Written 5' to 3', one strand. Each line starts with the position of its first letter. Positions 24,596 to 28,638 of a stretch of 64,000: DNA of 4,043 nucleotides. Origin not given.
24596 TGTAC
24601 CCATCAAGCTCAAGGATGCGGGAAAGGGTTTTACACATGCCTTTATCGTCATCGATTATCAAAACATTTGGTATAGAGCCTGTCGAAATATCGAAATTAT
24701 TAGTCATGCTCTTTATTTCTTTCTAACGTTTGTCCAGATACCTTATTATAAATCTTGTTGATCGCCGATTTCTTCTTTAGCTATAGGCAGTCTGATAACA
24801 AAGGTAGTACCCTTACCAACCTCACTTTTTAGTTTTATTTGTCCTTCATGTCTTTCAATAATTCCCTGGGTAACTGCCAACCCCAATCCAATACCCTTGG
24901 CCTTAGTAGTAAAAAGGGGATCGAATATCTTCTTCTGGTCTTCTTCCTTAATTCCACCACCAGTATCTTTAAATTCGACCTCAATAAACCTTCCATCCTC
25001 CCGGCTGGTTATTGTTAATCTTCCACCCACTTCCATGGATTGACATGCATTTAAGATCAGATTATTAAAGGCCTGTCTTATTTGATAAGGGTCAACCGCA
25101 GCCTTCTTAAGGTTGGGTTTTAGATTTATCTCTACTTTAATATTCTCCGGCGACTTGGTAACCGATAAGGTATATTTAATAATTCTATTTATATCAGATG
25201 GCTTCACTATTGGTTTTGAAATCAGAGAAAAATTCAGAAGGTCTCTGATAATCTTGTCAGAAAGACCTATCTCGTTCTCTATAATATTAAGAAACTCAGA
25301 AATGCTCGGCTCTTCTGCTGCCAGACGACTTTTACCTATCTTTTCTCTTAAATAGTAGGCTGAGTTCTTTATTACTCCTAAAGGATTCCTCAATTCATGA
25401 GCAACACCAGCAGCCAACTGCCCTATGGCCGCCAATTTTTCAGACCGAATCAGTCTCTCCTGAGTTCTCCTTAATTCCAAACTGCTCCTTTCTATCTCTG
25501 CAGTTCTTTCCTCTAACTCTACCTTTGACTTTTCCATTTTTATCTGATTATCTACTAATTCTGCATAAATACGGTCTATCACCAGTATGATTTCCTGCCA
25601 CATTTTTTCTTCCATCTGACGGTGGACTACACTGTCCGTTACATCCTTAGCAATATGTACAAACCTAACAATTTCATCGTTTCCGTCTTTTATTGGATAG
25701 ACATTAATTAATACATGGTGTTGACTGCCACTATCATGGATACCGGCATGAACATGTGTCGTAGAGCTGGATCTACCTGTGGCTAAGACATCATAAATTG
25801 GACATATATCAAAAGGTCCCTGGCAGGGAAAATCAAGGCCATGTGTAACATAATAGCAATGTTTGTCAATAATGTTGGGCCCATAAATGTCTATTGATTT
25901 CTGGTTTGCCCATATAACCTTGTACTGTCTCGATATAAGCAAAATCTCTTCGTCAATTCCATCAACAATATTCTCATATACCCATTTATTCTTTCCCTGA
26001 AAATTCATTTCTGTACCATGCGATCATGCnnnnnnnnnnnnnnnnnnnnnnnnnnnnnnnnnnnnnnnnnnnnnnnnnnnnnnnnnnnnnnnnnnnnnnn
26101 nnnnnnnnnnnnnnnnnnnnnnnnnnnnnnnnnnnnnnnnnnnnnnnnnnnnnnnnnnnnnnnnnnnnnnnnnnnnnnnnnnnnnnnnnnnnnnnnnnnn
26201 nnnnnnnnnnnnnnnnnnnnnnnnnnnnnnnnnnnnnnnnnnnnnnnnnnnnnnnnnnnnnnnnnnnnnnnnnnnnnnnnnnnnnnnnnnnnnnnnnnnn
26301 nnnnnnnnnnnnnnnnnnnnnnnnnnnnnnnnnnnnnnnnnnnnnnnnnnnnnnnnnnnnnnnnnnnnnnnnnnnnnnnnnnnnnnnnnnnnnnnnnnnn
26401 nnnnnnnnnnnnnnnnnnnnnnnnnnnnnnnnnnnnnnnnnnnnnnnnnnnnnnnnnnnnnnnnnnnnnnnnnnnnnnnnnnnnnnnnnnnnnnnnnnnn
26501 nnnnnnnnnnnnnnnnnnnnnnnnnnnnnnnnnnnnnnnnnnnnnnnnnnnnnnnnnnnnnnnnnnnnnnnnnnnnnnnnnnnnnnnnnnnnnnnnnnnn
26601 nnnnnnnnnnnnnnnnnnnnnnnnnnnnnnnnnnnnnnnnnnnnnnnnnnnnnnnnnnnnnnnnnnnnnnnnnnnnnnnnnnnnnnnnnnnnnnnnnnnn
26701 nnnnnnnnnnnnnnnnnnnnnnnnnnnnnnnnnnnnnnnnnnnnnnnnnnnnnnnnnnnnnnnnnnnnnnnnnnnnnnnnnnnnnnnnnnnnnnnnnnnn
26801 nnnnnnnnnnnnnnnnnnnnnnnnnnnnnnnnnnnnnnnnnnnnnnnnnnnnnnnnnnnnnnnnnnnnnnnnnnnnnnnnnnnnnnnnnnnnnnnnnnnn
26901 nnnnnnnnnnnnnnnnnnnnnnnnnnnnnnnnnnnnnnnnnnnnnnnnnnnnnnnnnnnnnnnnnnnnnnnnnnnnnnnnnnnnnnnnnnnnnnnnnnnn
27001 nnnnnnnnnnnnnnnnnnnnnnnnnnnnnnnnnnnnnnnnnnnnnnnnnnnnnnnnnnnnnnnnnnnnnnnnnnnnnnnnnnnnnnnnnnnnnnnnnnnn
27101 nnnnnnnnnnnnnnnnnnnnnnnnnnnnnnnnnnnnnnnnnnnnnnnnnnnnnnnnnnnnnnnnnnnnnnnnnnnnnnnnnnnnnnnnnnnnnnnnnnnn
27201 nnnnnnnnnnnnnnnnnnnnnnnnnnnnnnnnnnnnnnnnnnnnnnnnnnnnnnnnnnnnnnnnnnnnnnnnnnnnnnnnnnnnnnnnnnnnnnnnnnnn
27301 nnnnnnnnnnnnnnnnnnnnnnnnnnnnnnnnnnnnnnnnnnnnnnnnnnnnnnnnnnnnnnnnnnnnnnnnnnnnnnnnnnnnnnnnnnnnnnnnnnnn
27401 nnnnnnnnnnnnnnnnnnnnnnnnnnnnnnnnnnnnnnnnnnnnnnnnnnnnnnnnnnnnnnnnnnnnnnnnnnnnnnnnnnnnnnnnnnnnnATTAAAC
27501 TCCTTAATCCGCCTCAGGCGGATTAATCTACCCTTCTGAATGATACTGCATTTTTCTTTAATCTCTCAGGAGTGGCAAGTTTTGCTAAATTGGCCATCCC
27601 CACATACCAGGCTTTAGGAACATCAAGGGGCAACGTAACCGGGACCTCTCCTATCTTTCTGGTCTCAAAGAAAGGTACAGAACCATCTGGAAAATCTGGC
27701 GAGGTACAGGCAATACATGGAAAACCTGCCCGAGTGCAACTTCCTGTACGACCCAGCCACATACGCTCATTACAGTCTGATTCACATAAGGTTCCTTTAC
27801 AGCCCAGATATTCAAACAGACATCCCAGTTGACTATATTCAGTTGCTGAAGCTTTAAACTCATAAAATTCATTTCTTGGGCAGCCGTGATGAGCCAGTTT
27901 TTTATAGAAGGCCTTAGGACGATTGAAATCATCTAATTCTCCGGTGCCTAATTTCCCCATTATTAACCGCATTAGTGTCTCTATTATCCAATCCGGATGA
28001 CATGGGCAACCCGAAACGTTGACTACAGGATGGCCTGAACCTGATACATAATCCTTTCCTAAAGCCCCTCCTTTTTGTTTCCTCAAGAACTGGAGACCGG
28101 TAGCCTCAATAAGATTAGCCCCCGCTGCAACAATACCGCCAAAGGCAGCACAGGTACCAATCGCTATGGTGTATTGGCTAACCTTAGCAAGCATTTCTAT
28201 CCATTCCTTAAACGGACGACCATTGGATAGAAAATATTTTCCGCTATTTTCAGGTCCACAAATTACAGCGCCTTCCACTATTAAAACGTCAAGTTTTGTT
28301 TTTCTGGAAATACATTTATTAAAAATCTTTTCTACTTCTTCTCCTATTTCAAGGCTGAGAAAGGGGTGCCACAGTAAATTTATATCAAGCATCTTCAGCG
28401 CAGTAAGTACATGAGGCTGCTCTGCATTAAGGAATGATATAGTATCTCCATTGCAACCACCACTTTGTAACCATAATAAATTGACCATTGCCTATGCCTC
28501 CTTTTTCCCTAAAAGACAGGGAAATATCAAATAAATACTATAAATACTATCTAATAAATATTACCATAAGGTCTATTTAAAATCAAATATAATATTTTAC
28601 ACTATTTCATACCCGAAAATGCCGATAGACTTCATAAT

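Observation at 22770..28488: Cytosolic [NiFe] hydrogenase translationally linked to two histidine kinases: candidate H2-sensing signal system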

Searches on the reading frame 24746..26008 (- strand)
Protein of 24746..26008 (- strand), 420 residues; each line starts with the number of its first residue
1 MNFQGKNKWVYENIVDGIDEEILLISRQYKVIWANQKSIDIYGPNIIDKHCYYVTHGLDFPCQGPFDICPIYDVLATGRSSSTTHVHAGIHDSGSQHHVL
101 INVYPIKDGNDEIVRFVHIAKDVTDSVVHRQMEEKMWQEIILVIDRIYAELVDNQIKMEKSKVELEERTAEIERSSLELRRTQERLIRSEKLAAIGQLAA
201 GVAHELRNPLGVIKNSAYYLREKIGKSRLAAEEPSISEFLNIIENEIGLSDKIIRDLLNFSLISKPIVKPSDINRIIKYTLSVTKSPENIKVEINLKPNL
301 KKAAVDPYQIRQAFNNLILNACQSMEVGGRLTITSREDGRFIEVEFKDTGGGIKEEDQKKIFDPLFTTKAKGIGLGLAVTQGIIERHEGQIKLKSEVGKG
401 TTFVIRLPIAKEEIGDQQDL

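Call 3: search_protein_families(library=pfam, proteins=[window:24746-26008:-], max_evalue=0.01)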
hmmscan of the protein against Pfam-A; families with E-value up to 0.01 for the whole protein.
window:24746-26008:- (420 aa): 4 families
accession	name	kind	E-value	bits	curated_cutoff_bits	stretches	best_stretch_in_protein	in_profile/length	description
PF02518.31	HATPase_c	-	2.8e-24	86.1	26.4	1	306-410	2-110/111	Histidine kinase-, DNA gyrase B-, and HSP90-like ATPase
PF00512.31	HisKA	-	2.1e-10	40.9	26.9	1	196-263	3-63/66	His Kinase A (phospho-acceptor) domain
PF13426.13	PAS_9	-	1.5e-08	35.3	27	1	22-125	4-103/103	PAS domain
PF08448.16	PAS_4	-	5.5e-06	27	23.1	1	22-126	8-108/110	PAS fold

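Call 4: search_protein_families(library=ncbifam, proteins=[window:24746-26008:-], max_evalue=0.01)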
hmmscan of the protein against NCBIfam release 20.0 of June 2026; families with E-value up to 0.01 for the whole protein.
window:24746-26008:- (420 aa): 80 families (the best 25 are shown)
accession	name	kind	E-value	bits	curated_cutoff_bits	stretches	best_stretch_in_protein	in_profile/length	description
NF008468.0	PRK11360.1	equivalog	2.1e-69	234.5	646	1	178-413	379-612/616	two-component system sensor histidine kinase AtoS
NF007688.0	PRK10364.1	equivalog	2.7e-56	191.2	479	1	180-413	225-455/460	two-component system sensor histidine kinase ZraS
NF010411.0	PRK13837.1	equivalog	1.4e-43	149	647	1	170-416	425-682/828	two-component system VirA-like sensor kinase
NF038348.1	T2SS_HK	subfamily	3.6e-41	141.2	450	2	251-409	412-573/574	histidine kinase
NF046044.1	PnpS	equivalog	2.7e-34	118.8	400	1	200-408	175-390/390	two-component system histidine kinase PnpS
NF053867.1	SprKinKinDBac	equivalog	5.5e-34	117.5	775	1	181-412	270-500/500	sporulation kinase KinD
NF047497.1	HK_LIC_12097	equivalog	1e-33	116.6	500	2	159-409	118-366/367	LIC_12097 family sensor histidine kinase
NF052574.1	HisKinEspCMyxo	equivalog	1.3e-32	112.8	1200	1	179-413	401-641/785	serine histidine kinase EspC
NF046020.1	HisKinCckABruc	equivalog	2.2e-31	108.5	1000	1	178-413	463-711/868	cell cycle histidine kinase CckA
NF041777.1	sens_FixL_Rhizob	equivalog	2.4e-30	105.7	850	1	172-413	239-485/485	sensor protein FixL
NF052573.1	HisKinEspAMyxo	equivalog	1.1e-29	103.1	1400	1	173-413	362-615/755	serine histidine kinase EspA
TIGR02966.1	phoR_proteo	equivalog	4.2e-29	101.6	334.2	1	199-406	118-332/333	phosphate regulon sensor histidine kinase PhoR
NF010076.0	PRK13557.1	subfamily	8.4e-29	100.4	631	1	180-417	148-402/540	histidine kinase famiy protein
NF033092.0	HK_WalK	equivalog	3.3e-28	98.6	725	1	198-409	375-594/594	cell wall metabolism sensor histidine kinase WalK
NF006800.0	PRK09303.1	equivalog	5.8e-28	97.9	342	1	137-411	99-379/383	histidine kinase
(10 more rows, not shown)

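Call 82: search_protein_families(library=padloc, proteins=[window:24746-26008:-], max_evalue=0.00001)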
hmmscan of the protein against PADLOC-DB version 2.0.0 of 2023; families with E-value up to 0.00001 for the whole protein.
window:24746-26008:- (420 aa): 1 family
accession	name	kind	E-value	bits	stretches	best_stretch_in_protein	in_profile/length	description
PDLC04647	PDC-M43B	-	8.2e-07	26.4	1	289-396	207-320/347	-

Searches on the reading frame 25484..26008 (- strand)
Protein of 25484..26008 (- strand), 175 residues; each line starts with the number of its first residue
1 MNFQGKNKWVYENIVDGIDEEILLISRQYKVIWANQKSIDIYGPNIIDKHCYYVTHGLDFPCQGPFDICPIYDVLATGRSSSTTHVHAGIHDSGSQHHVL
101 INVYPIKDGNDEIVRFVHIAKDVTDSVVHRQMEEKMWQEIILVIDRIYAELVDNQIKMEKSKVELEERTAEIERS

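Call 54: find_homologous_proteins(query=window:25484-26008:-, max_evalue=0.001)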
Query window:25484-26008:- (175 aa): 4 proteins with E <= 0.001 among 17 candidates.
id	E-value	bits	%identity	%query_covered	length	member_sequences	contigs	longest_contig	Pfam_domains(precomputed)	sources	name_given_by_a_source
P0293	1.0e-91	324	83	94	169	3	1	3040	PF13426.14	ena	-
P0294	3.9e-77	276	71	95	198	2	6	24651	PF13426.14,PF08448.17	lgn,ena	-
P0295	3.9e-67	243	76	79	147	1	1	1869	PF13426.14,PF08448.17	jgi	jgi:PAS domain-containing protein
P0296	8.1e-56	207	93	56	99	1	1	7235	-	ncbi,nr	ncbi:MAG: PAS domain-containing protein, partial [Nitrospirota bacterium]|nr:PAS domain-containing p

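Call 63: predict_structure(alignment_id=A2)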
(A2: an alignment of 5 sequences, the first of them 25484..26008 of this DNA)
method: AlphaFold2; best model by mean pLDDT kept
length: 175 residues; sequences in the alignment: 5
mean_pLDDT: 72.8   pTM: 0.58
mean pLDDT of the five models: 72.8, 71.1, 67.4, 65.8, 54.7
residues with pLDDT >= 90: 5; 70-90: 104; 50-70: 46; < 50: 20
segments of 3 or more residues with pLDDT < 50: 1-7, 15-17, 127-133
pLDDT, mean of each block of 10 residues (from residue 1): 45 55 87 86 86 75 64 86 67 63 85 86 59 53 67 80 88 85
secondary structure, 60 per line:
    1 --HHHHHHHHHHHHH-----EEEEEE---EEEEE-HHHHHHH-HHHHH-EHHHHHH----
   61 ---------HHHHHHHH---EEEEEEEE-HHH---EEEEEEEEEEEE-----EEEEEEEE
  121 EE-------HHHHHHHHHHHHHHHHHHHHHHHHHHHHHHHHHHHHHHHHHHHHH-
elements in order: H3-15 E21-26 E30-34 H36-42 H44-48 H51-56 H70-77 E81-88 E96-107 E113-122 H130-174

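Call 68: fold_search(model_id=the predicted structure, library=pdb)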
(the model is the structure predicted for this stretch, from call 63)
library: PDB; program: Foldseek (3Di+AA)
matches with E <= 10: 1211; with E <= 0.001: 351
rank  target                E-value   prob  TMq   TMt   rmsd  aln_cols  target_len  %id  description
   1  2gj3_A                8.2e-07  1.00  0.50  0.70   3.5       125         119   13  Crystal structure of the FAD-containing PAS domain of the protein NifL from Azotobacter vinelandii. (released 2007-03-06)
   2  5dkk_A                9.7e-07  1.00  0.49  0.61   6.4       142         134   13  Structure of the dark-state monomer of the blue light photoreceptor Aureochrome 1a LOV from P. tricornutum (released 2016-01-13)
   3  9vf7_A                1.1e-06  1.00  0.53  0.65  10.8       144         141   17  Structure of Meiothermus ruber Mrub_1259 LOV domain with N- and C-terminal alpha helices (MrLOVe) (released 2025-06-25)
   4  7r5n_B                1.1e-06  1.00  0.48  0.54  13.9       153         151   16  Crystal structure of the full-length short LOV protein PF5-LOV from Pseudomonas fluorescens (dark state) (released 2023-08-23)
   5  9vf7_C                1.2e-06  1.00  0.53  0.66   7.8       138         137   17  Structure of Meiothermus ruber Mrub_1259 LOV domain with N- and C-terminal alpha helices (MrLOVe) (released 2025-06-25)
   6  6i20_D                1.3e-06  1.00  0.50  0.63   4.9       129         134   12  Flavin Analogue Sheds Light on Light-Oxygen-Voltage Domain Mechanism (released 2019-05-29)
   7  7a6p_A                1.3e-06  1.00  0.53  0.61  11.9       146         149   17  Structural determinants underlying the adduct lifetime in a short LOV protein PpSB2-LOV (released 2021-03-10)
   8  6t74_B                1.7e-06  1.00  0.51  0.61   7.6       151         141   14  New antiparallel dimer of aureochrome 1a LOV domain mutants from Phaeodactylum tricornutum (released 2020-03-18)
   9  9vf7_B                1.8e-06  1.00  0.54  0.65  10.5       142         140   15  Structure of Meiothermus ruber Mrub_1259 LOV domain with N- and C-terminal alpha helices (MrLOVe) (released 2025-06-25)
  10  5a8b_C                1.8e-06  1.00  0.52  0.63   6.0       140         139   13  Structure of a parallel dimer of the aureochrome 1a LOV domain from Phaeodactylum tricornutum (released 2016-02-10)
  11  7yx0_A                1.8e-06  1.00  0.50  0.52  13.0       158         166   17  Crystal structure of the full-length short LOV protein SBW25-LOV from Pseudomonas fluorescens (light state) (released 2023-05-24)
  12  5hzk_D                2.2e-06  1.00  0.59  0.25   4.0       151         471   14  Crystal structure of photoinhibitable Intersectin1 containing wildtype LOV2 domain in complex with Cdc42 (released 2016-12-21)
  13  2gj3_B                2.2e-06  1.00  0.51  0.71   3.5       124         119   14  Crystal structure of the FAD-containing PAS domain of the protein NifL from Azotobacter vinelandii. (released 2007-03-06)
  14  6t74_A                2.2e-06  1.00  0.51  0.62   6.9       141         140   13  New antiparallel dimer of aureochrome 1a LOV domain mutants from Phaeodactylum tricornutum (released 2020-03-18)
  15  9bgv_A                2.2e-06  1.00  0.46  0.13   5.9       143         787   10  DosP R97A straight form (released 2024-11-20)
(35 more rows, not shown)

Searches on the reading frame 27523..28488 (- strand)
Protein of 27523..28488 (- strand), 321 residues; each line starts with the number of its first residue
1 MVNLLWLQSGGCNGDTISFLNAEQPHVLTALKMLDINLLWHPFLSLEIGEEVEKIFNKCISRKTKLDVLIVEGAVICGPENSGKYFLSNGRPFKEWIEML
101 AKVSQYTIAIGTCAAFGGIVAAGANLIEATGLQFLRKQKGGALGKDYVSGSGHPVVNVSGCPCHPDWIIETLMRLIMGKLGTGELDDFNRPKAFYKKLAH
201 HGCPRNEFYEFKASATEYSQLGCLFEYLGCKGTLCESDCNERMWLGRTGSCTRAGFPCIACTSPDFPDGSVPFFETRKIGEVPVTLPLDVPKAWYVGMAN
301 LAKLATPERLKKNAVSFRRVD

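Call 3: search_protein_families(library=pfam, proteins=[window:27523-28488:-], max_evalue=0.01)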
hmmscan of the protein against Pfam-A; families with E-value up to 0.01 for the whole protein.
window:27523-28488:- (321 aa): 2 families
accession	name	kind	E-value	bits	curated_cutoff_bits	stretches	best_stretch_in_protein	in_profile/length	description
PF01058.29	Oxidored_q6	-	1.4e-26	93.2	27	1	12-175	1-128/128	NADH ubiquinone oxidoreductase, 20 Kd subunit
PF14720.11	NiFe_hyd_SSU_C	-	8.9e-23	80.9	27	1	195-273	1-79/80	NiFe/NiFeSe hydrogenase small subunit C-terminal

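Call 4: search_protein_families(library=ncbifam, proteins=[window:27523-28488:-], max_evalue=0.01)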
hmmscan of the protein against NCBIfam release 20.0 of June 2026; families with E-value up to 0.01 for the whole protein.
window:27523-28488:- (321 aa): 3 families
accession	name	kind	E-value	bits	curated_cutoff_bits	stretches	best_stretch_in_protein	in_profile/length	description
NF045520.1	H2_NiFeSe_small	exception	6.7e-48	163.7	470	1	3-275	41-313/314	NiFeSe hydrogenase small subunit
TIGR00391.1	hydA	subfamily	6.2e-34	117.7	179.5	1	4-275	53-310/365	hydrogenase small subunit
NF007779.0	PRK10468.1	equivalog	3.3e-27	95.4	659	1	4-262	51-296/372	hydrogenase 2 small subunit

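Call 7: search_solved_structures(query=window:27523-28488:-, max_evalue=0.00001, show_alignments=2)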
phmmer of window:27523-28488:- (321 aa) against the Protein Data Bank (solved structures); distinct sequences matched with E-value up to 0.00001: 43.
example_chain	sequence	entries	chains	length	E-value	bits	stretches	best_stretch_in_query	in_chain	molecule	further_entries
7uur_D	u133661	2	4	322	5.8e-86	291.7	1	3-312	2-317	Hydrogenase-2, small subunit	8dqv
7utd_B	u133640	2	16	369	8.7e-86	291.1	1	3-312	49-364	Hydrogenase-2, small subunit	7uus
5aa5_A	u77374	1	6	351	5.8e-39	137.2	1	2-276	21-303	NIFE-HYDROGENASE SMALL SUBUNIT, HOFK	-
3ze6_A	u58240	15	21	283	2.1e-37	132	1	4-275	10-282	PERIPLASMIC [NIFESE] HYDROGENASE, SMALL SUBUNIT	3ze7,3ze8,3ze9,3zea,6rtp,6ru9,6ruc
2wpn_A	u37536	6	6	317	3.2e-37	131.5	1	4-275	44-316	PERIPLASMIC [NIFESE] HYDROGENASE, SMALL SUBUNIT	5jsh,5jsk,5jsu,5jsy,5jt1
4kl8_S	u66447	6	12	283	2.1e-34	122.2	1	4-274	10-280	Periplasmic [NiFeSe] hydrogenase small subunit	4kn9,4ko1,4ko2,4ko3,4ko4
1cc1_S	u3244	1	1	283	4.4e-34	121.1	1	4-274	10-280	HYDROGENASE (SMALL SUBUNIT)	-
8w6x_S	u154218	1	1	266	3.4e-27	98.5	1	4-275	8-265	Periplasmic [NiFe] hydrogenase small subunit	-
1h2r_S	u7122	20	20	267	3.4e-27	98.5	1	4-275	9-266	PROTEIN (PERIPLASMIC [NIFE] HYDROGENASE SMALL SUBUNIT) | Periplasmic [NiFe] hydrogenase small subunit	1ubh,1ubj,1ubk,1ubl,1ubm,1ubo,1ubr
4u9h_S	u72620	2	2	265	3.7e-27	98.3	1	4-275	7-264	Periplasmic [NiFe] hydrogenase small subunit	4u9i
1h2a_S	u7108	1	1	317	5.2e-27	97.9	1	4-275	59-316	HYDROGENASE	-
4ucq_A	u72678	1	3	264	6.1e-27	97.6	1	3-275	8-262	HYDROGENASE (NIFE) SMALL SUBUNIT HYDA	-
1yqw_A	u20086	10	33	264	9.6e-27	97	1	3-275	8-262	Periplasmic [NiFe] hydrogenase small subunit | HYDROGENASE (NIFE) SMALL SUBUNIT HYDA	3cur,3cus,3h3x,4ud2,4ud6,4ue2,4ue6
4upe_A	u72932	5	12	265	9.7e-27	97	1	3-275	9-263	NIFE-HYDROGENASE SMALL SUBUNIT | HYDROGENASE (NIFE) SMALL SUBUNIT HYDA | PERIPLASMIC [NIFE] HYDROGENASE SMALL SUBUNIT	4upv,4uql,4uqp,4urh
4ucx_A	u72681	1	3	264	1.1e-26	96.8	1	3-275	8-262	HYDROGENASE (NIFE) SMALL SUBUNIT HYDA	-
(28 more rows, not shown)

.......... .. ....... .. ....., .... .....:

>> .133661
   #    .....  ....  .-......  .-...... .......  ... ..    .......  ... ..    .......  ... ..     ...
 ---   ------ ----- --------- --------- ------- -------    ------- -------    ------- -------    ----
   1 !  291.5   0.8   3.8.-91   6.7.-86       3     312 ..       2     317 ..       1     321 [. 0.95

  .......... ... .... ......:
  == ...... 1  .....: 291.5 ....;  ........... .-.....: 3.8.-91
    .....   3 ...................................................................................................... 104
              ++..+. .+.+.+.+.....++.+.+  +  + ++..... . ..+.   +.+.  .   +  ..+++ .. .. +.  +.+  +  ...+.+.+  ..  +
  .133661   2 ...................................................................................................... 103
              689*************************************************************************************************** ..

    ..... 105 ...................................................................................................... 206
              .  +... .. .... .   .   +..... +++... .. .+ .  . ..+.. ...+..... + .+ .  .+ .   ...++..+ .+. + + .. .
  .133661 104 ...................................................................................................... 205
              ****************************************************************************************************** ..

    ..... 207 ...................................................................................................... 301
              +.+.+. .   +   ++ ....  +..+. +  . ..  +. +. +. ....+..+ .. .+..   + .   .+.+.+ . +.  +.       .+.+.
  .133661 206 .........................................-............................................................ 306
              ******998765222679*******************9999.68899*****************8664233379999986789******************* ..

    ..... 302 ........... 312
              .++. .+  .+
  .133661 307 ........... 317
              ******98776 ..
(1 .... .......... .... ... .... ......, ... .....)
